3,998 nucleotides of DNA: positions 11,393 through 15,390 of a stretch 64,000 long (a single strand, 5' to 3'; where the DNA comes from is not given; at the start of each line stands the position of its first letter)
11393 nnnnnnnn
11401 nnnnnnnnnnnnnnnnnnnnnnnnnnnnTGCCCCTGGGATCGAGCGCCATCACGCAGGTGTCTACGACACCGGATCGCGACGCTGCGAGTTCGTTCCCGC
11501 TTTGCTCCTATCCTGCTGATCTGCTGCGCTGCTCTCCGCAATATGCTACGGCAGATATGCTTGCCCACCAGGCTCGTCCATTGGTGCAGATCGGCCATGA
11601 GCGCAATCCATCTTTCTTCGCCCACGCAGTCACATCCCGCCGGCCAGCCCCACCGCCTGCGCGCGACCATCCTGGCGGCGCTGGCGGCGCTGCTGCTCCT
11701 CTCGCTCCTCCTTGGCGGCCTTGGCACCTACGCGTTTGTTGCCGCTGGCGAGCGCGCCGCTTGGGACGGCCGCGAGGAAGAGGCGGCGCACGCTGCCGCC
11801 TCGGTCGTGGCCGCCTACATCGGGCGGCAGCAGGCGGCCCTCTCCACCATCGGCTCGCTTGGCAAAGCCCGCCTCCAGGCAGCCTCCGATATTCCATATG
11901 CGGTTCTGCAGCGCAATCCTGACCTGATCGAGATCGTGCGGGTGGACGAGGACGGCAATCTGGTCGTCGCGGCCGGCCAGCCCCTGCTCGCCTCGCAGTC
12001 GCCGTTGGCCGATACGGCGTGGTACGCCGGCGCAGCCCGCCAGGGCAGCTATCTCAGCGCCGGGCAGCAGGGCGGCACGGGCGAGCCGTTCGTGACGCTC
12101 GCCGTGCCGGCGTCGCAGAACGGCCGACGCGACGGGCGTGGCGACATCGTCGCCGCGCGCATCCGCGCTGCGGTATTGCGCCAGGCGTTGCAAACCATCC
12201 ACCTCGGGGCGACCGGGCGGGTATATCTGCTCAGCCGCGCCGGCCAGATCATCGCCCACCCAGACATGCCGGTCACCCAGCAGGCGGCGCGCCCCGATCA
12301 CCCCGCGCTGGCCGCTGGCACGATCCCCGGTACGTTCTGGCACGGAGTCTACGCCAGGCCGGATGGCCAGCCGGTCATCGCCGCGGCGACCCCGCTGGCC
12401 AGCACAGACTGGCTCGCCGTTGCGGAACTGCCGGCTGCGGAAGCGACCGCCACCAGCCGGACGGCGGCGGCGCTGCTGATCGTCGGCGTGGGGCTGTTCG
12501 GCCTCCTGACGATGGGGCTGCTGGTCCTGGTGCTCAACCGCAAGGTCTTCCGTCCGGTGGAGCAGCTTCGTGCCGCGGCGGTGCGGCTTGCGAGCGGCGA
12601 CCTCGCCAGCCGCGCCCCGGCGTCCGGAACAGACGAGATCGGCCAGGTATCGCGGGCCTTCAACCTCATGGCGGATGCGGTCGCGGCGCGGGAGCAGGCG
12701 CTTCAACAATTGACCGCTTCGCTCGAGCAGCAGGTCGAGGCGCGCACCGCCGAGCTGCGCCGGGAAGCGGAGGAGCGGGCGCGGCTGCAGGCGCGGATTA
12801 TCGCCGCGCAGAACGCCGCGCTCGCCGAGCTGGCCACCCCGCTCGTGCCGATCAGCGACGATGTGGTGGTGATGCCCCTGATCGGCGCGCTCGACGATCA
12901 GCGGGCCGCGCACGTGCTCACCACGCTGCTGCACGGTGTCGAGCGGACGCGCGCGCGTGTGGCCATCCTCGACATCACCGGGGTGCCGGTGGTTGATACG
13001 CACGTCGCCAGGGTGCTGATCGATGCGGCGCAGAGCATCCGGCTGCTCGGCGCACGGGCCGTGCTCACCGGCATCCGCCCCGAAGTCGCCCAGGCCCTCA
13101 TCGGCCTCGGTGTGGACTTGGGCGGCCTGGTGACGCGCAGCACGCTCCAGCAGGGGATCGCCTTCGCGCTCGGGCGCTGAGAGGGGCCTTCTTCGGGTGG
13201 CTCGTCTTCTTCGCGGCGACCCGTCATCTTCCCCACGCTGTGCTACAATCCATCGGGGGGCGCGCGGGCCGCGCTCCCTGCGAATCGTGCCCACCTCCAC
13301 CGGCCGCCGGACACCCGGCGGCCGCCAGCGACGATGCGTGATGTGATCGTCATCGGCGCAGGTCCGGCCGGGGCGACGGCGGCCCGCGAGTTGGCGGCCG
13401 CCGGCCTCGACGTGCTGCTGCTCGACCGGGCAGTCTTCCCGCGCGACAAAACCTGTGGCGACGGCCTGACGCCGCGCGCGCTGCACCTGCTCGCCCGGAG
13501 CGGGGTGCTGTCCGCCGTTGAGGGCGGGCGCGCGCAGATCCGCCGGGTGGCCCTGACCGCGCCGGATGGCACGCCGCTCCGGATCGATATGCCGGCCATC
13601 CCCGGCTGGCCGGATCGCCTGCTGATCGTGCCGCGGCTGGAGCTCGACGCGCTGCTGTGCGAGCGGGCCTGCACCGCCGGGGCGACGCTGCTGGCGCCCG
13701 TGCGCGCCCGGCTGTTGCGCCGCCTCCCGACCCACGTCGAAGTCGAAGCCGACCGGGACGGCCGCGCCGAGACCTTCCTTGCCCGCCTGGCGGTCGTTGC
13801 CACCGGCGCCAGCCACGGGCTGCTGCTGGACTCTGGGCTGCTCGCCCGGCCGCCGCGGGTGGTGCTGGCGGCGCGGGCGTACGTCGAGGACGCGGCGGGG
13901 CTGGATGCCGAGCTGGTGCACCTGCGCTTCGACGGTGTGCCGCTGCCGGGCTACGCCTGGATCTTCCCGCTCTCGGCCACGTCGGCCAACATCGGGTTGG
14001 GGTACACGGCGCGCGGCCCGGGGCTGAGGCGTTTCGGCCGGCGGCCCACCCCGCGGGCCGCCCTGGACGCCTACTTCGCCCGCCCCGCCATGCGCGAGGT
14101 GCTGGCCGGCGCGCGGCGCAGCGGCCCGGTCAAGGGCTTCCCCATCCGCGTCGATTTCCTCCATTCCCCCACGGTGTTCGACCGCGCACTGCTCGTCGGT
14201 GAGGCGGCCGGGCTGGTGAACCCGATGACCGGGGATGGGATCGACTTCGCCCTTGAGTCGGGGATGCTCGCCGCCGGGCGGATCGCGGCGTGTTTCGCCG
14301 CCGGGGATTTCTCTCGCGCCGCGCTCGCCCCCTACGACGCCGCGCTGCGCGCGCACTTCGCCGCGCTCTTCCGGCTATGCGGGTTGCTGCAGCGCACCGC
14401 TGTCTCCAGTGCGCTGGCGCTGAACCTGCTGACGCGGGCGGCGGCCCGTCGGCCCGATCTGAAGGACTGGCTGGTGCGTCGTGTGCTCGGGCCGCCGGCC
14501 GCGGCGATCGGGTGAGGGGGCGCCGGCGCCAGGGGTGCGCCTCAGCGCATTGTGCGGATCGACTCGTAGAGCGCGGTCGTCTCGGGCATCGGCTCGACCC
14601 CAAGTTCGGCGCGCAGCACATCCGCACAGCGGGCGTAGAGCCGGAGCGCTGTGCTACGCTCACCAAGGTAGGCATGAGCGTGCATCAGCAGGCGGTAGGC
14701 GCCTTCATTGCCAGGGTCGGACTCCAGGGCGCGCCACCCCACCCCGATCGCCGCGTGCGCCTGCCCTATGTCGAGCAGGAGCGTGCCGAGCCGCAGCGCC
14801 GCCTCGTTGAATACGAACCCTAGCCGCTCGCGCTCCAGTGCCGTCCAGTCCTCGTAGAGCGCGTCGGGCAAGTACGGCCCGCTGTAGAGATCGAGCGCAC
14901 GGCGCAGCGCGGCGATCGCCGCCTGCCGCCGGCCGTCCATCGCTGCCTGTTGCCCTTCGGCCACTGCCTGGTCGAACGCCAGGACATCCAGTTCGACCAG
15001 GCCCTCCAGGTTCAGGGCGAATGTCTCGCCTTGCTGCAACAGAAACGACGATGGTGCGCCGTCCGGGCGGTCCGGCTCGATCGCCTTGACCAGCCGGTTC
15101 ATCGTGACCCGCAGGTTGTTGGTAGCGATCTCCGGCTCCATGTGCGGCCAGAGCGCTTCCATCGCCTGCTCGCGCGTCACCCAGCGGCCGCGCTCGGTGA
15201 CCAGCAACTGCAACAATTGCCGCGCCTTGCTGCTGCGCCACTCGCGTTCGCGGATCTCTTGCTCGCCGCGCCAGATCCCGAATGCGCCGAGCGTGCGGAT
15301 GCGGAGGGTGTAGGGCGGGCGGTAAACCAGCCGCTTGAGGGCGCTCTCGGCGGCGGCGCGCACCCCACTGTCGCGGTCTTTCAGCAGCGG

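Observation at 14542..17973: STAND-like regulator with inverted AfsR architecture (N-terminal MalT-type AAA, TPR and HEAT repeats, C-terminal SARP wHTH+BTAD)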

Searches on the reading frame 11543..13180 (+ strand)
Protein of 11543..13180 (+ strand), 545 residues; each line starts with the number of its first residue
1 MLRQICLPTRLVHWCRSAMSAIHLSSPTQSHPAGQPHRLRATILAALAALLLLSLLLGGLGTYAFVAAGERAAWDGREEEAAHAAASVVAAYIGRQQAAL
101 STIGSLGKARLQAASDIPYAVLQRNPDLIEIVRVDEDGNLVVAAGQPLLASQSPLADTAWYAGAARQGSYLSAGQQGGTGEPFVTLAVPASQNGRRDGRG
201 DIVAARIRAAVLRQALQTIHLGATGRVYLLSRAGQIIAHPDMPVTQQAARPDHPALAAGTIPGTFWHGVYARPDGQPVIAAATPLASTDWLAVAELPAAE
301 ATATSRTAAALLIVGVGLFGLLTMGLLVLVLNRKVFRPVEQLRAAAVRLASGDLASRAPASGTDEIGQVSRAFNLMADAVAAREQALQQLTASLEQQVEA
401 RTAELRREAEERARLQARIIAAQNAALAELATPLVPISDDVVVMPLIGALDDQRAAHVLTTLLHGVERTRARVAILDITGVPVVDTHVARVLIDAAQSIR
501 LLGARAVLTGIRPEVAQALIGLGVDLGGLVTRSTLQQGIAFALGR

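Call 11: search_protein_families(library=pfam, proteins=[window:11543-13180:+], max_evalue=0.001)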
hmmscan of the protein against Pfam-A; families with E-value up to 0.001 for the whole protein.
window:11543-13180:+ (545 aa): 5 families
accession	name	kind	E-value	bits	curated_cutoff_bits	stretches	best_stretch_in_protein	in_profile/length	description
PF00672.30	HAMP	-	3.5e-15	56.5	25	1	331-380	2-51/53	HAMP domain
PF01740.26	STAS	-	2.6e-13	50.1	22.6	1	434-523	3-92/106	STAS domain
PF02743.24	dCache_1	-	7.8e-12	45.7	45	1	114-291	61-236/240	Cache domain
PF17201.10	Cache_3-Cache_2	-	2.4e-05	24.2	27.7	1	209-307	188-295/299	Cache 3/Cache 2 fusion domain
PF13466.11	STAS_2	-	0.00095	19.7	29.2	0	448-525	5-80/80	STAS domain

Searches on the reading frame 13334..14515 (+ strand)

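Call 11: search_protein_families(library=pfam, proteins=[window:13334-14515:+], max_evalue=0.001)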
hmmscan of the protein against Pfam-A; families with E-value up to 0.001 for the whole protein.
window:13334-14515:+ (393 aa): 12 families
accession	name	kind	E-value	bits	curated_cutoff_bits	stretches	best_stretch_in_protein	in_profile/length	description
PF01494.25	FAD_binding_3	-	1e-16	61.5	22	1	3-159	3-159/349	FAD binding domain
PF07992.20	Pyr_redox_2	-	7e-08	32.7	26.1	1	3-161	2-111/291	Pyridine nucleotide-disulphide oxidoreductase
PF01266.30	DAO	-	1.6e-07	31.6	27.9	1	3-34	1-32/353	FAD dependent oxidoreductase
PF05834.18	Lycopene_cycl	-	3.3e-07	30.2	23.4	0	3-40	1-43/380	Lycopene cyclase protein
PF13450.12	NAD_binding_8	-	8.2e-06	26.5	21.9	1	6-33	1-28/68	NAD(P)-binding Rossmann-like domain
PF04820.20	Trp_halogenase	-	9.5e-06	25.1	21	0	286-343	323-376/458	Tryptophan halogenase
PF01946.23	Thi4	-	1.7e-05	24.6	26.2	1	2-36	18-53/235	Thi4 family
PF00890.30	FAD_binding_2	-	1.8e-05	24.6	20.4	1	3-32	1-30/414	FAD binding domain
PF03486.20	HI0933_like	-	3.2e-05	23.9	50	1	3-35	2-34/244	HI0933-like protein Rossmann domain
PF01134.28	GIDA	-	6.7e-05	22.6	22.1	1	3-30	1-28/391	Glucose inhibited division protein A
PF12831.13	FAD_oxidored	-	7.7e-05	22.6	27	1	3-33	1-31/416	FAD dependent oxidoreductase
PF22578.2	GGR_cat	-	0.00018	21.8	27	1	190-225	15-51/88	Geranylgeranyl reductase catalytic domain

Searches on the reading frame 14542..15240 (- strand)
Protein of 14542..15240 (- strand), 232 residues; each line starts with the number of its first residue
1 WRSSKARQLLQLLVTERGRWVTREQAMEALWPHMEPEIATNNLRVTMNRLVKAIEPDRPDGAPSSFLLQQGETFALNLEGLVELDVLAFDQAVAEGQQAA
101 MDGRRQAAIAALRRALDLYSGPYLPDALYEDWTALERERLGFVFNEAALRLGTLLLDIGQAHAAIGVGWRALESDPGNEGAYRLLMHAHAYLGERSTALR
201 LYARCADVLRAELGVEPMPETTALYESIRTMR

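Call 75: search_solved_structures(query=window:14542-15240:-, max_evalue=0.01, show_alignments=2)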
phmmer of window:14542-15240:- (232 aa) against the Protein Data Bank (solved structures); distinct sequences matched with E-value up to 0.01: 5.
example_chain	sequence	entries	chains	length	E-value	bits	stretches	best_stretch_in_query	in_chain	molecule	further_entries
8hvr_I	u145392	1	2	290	1.1e-07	35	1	4-226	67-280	Regulatory protein AfsR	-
8k60_I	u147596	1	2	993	3.1e-06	30.3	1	4-226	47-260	Regulatory protein AfsR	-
8jke_I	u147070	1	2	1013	3.2e-06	30.2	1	4-226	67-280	Regulatory protein AfsR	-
2fez_A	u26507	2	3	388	3.5e-05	26.8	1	4-228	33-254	Probable regulatory protein embR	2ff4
6vl6_B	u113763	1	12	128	0.0077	19.1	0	146-206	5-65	T33_dn2B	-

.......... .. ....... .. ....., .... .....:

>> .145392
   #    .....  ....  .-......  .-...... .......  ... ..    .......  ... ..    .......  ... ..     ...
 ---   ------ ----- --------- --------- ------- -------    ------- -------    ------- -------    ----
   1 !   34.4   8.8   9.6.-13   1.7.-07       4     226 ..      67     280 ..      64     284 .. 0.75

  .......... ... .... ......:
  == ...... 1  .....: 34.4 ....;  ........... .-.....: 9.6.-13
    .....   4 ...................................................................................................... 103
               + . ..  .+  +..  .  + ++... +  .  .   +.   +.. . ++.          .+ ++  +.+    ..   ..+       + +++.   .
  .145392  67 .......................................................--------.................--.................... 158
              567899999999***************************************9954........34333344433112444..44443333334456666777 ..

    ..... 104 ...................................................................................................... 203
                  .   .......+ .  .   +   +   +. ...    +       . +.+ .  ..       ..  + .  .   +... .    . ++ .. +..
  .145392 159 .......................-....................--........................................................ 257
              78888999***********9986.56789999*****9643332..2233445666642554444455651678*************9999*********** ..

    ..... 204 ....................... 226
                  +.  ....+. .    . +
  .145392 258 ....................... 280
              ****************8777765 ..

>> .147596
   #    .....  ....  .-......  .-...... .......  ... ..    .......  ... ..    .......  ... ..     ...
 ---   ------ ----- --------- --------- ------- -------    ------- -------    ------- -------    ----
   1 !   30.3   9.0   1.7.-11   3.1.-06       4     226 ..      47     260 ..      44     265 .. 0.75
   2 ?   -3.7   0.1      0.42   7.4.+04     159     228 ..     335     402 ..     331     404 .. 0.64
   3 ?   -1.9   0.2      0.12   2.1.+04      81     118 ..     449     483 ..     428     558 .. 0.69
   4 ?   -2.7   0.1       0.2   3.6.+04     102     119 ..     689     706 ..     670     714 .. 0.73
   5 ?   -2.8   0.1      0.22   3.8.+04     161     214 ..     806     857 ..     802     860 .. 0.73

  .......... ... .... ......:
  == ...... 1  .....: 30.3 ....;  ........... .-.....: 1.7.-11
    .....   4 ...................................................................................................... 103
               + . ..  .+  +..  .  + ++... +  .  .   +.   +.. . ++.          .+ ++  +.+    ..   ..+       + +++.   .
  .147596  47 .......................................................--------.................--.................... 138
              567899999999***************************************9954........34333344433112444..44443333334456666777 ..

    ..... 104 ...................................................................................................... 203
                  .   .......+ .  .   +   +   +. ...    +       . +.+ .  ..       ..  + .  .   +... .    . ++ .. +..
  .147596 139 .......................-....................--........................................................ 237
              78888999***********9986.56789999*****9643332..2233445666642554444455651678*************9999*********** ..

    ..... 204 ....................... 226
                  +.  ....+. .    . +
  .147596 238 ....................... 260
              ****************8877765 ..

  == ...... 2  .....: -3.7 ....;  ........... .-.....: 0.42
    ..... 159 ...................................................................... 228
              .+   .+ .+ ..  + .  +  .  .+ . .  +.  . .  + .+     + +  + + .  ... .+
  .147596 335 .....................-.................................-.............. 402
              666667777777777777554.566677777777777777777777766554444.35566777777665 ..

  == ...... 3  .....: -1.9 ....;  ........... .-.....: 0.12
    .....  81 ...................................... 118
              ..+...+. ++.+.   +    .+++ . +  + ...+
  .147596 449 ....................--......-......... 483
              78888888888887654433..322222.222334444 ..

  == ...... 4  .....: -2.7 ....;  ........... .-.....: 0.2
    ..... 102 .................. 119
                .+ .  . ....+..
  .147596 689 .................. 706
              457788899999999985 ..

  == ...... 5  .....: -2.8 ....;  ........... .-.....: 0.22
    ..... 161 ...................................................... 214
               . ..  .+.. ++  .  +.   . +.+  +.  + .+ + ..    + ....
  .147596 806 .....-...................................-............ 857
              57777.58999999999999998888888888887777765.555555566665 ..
